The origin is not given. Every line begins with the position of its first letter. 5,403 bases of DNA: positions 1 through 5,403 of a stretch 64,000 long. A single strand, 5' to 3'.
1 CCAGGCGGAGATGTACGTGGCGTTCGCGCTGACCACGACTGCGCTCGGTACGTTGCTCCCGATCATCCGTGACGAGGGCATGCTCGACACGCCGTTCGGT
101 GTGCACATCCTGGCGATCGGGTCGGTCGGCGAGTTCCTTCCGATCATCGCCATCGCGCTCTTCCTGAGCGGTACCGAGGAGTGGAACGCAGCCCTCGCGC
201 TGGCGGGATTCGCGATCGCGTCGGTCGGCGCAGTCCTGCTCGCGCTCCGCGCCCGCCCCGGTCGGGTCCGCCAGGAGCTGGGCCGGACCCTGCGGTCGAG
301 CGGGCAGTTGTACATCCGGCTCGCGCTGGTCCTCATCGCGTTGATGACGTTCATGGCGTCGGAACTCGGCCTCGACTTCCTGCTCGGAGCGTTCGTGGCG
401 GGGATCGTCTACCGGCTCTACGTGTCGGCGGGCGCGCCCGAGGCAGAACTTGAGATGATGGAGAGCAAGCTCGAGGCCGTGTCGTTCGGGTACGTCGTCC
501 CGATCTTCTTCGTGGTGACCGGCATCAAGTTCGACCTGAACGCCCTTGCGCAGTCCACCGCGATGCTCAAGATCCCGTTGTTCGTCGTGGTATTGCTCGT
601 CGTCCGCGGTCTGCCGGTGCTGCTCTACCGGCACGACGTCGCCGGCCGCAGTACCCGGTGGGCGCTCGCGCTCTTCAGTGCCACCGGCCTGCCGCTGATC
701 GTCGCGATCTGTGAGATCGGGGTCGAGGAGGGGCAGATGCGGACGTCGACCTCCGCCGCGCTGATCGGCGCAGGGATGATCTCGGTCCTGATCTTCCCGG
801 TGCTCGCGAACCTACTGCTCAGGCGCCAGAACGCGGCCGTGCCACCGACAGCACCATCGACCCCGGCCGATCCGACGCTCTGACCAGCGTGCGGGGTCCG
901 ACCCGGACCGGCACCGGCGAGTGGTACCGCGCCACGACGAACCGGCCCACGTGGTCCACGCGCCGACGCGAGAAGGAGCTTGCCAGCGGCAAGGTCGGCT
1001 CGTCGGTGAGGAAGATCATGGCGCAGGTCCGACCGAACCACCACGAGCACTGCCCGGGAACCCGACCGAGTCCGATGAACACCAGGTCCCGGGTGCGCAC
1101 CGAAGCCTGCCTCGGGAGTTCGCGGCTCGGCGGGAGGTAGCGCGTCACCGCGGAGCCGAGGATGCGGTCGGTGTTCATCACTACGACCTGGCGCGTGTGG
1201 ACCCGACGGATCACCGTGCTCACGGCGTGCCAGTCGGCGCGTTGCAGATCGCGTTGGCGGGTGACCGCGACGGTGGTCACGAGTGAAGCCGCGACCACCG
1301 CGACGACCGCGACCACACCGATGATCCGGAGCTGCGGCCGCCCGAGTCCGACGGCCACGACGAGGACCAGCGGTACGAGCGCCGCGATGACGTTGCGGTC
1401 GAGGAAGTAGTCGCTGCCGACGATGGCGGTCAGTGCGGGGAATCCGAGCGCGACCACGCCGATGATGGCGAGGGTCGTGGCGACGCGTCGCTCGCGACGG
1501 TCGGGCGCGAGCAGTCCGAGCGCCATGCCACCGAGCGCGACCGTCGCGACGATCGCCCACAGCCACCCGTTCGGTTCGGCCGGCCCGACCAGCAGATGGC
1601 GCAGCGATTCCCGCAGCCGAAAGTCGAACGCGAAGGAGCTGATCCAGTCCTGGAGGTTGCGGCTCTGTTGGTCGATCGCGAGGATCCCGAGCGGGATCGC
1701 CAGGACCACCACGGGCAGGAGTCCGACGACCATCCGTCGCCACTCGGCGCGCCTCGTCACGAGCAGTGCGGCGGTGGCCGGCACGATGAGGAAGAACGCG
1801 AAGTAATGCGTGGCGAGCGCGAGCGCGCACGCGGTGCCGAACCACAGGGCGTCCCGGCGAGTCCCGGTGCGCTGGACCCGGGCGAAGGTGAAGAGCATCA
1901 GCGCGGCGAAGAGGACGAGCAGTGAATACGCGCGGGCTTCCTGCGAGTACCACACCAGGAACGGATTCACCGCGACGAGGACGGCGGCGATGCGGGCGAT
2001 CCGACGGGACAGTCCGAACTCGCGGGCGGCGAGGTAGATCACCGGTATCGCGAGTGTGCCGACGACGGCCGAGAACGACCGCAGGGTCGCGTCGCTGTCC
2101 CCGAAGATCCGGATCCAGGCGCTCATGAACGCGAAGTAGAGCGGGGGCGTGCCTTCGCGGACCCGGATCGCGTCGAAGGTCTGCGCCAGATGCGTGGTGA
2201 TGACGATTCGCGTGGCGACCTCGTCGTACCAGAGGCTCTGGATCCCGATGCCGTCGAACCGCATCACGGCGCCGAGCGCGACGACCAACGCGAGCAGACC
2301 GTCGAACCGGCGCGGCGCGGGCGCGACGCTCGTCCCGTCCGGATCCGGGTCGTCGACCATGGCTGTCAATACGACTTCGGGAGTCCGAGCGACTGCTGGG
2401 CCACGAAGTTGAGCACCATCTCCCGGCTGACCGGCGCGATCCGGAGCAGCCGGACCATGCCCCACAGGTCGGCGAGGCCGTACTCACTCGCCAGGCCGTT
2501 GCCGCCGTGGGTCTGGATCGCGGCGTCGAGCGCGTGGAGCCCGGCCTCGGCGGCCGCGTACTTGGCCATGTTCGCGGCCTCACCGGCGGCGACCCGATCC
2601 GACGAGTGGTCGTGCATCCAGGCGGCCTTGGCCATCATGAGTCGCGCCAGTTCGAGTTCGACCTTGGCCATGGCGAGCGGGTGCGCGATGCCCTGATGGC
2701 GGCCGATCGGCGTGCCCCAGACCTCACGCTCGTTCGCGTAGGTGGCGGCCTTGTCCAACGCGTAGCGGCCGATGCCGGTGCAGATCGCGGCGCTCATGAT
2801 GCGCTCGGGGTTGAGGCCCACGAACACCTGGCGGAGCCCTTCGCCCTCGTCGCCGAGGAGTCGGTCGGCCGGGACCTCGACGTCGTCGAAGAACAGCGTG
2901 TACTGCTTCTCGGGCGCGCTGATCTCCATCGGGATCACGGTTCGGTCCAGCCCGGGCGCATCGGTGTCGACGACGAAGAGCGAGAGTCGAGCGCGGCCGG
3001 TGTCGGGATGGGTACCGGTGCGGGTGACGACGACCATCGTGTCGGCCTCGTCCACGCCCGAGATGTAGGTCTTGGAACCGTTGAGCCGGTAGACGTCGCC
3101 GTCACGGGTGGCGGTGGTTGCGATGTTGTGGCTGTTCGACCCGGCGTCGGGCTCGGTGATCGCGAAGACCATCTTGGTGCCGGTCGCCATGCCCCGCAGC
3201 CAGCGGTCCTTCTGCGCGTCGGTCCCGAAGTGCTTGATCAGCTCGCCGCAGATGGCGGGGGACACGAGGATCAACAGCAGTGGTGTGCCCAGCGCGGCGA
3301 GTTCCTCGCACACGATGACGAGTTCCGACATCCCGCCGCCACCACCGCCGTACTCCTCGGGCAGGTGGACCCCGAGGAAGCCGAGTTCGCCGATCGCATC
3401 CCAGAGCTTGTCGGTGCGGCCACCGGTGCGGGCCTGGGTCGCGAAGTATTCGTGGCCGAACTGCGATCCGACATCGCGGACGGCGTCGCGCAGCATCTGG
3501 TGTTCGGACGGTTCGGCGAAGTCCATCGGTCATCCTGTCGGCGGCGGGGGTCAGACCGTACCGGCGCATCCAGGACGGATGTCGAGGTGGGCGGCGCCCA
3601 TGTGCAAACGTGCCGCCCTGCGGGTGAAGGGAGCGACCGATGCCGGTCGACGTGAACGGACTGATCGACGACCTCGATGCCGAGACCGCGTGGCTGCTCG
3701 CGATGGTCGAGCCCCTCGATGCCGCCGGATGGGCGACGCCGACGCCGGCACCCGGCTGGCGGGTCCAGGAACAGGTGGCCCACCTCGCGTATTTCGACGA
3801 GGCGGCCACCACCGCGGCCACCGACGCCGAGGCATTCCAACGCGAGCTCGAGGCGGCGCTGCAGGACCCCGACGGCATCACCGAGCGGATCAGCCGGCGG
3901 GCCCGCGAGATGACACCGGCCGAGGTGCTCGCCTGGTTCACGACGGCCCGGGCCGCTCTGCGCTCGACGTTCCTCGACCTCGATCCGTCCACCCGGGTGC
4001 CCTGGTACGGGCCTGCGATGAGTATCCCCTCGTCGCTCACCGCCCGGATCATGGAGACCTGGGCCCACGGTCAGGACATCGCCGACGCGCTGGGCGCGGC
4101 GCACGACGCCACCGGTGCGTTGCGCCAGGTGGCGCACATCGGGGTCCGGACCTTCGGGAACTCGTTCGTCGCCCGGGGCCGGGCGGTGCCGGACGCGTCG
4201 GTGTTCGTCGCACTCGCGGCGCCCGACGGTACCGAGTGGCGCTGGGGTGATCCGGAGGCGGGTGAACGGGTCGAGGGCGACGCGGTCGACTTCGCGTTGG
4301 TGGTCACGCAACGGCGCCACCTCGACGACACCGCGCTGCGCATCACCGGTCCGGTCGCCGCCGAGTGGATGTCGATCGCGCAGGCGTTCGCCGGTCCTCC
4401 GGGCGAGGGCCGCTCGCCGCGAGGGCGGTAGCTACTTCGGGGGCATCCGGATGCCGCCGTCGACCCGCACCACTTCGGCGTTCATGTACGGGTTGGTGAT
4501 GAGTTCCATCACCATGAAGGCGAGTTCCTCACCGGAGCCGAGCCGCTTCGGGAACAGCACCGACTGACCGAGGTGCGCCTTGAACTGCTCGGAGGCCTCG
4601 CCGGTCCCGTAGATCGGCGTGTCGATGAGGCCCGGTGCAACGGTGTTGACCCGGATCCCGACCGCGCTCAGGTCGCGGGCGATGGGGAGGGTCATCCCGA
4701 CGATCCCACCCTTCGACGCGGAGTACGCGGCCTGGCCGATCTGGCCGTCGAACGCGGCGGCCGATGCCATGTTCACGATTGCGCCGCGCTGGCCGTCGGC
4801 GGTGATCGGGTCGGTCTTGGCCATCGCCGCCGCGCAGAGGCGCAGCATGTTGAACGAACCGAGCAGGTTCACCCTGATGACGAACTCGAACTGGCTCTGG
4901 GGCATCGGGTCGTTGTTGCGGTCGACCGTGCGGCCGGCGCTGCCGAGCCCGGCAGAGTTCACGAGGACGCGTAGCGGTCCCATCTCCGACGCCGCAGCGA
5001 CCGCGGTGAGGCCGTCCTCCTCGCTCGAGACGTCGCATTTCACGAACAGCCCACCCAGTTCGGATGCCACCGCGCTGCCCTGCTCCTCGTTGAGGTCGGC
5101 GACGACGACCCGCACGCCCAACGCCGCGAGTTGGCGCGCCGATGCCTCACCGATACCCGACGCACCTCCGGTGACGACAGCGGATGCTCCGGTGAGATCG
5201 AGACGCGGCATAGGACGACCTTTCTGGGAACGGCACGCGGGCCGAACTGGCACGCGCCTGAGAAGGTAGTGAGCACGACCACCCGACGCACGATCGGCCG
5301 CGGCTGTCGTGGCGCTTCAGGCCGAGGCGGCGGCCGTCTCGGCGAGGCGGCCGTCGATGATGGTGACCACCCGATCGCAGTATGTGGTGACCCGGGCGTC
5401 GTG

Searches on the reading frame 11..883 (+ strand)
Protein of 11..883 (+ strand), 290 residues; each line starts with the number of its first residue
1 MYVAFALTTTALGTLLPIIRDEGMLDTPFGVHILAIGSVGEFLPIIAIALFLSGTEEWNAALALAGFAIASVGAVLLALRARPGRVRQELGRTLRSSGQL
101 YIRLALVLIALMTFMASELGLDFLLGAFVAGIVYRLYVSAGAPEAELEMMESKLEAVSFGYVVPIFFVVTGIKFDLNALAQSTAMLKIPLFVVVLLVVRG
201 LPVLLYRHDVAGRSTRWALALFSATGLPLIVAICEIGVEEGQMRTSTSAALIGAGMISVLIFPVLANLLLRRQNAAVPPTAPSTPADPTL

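Call 57: search_protein_families(library=pfam, proteins=[window:11-883:+])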
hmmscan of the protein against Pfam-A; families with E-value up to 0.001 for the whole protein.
window:11-883:+ (290 aa): 1 family
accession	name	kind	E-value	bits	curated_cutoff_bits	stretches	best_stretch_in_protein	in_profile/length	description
PF00999.27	Na_H_Exchanger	-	4.2e-26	92.1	26.2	1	3-265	109-373/375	Sodium/hydrogen exchanger, transmembrane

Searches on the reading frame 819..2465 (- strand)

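Call 57: search_protein_families(library=pfam, proteins=[window:819-2465:-])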
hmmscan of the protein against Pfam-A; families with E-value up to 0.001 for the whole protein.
window:819-2465:- (548 aa): 3 families
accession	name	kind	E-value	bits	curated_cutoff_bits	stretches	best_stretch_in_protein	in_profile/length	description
PF13231.12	PMT_2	-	3e-16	60.5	26.1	1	107-257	3-153/160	Dolichyl-phosphate-mannose-protein mannosyltransferase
PF02366.24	PMT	-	3.9e-10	40.1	22.7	1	123-236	80-201/245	Dolichyl-phosphate-mannose-protein mannosyltransferase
PF11028.14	TMEM260-like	-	0.00058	20.1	24.2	1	156-240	88-175/179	Protein O-mannosyl-transferase TMEM260-like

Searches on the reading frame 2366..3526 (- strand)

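Call 57: search_protein_families(library=pfam, proteins=[window:2366-3526:-])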
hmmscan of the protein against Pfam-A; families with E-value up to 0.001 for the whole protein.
window:2366-3526:- (386 aa): 4 families
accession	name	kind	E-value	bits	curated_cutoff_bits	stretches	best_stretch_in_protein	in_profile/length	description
PF00441.29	Acyl-CoA_dh_1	-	3.5e-30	105.6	22.4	1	228-378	1-148/150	Acyl-CoA dehydrogenase, C-terminal domain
PF02771.21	Acyl-CoA_dh_N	-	2.5e-27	95.9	22.9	1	7-116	2-112/113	Acyl-CoA dehydrogenase, N-terminal domain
PF02770.24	Acyl-CoA_dh_M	-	1.4e-18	67.3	33.3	1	121-216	2-97/97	Acyl-CoA dehydrogenase, middle domain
PF08028.16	Acyl-CoA_dh_2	-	6e-08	33.5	22.7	1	243-350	1-115/134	Acyl-CoA dehydrogenase, C-terminal domain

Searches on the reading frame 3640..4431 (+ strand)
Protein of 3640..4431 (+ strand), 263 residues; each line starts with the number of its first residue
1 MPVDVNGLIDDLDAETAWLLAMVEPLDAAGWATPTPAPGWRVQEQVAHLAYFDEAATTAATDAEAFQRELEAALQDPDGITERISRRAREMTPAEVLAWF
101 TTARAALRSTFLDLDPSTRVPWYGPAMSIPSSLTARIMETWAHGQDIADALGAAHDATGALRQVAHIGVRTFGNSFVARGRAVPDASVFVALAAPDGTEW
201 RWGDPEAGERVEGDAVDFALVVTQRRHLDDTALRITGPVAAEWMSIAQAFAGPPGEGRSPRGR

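Call 57: search_protein_families(library=pfam, proteins=[window:3640-4431:+])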
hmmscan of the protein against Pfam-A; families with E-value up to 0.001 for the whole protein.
window:3640-4431:+ (263 aa): 2 families
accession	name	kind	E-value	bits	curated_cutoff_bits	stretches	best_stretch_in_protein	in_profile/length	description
PF11716.13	MDMPI_N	-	2.6e-27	96.7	24.2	1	12-148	1-140/140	Mycothiol maleylpyruvate isomerase N-terminal domain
PF12867.12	DinB_2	-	4.3e-05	24.4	24.8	1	13-138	3-119/128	DinB superfamily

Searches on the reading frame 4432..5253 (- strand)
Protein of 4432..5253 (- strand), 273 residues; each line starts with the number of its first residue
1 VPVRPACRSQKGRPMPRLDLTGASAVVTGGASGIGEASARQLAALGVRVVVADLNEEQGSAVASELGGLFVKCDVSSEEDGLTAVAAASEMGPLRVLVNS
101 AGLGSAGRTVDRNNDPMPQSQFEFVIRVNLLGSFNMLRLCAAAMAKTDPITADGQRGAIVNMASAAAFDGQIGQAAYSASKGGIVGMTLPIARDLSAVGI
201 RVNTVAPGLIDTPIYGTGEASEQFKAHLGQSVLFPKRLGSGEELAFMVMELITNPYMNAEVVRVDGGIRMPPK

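Call 57: search_protein_families(library=pfam, proteins=[window:4432-5253:-])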
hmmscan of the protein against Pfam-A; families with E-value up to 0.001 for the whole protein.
window:4432-5253:- (273 aa): 4 families
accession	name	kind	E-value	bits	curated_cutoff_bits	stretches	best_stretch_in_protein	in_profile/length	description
PF00106.31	adh_short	-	1.3e-44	152.5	26.6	1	25-215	3-187/195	short chain dehydrogenase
PF13561.12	adh_short_C2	-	1.8e-40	139.4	27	1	31-268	3-235/236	Enoyl-(Acyl carrier protein) reductase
PF08659.16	KR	-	2.8e-06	27.8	22.6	1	24-180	2-152/180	KR domain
PF01370.27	Epimerase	-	0.0005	20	20.9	1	26-141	2-103/240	NAD dependent epimerase/dehydratase family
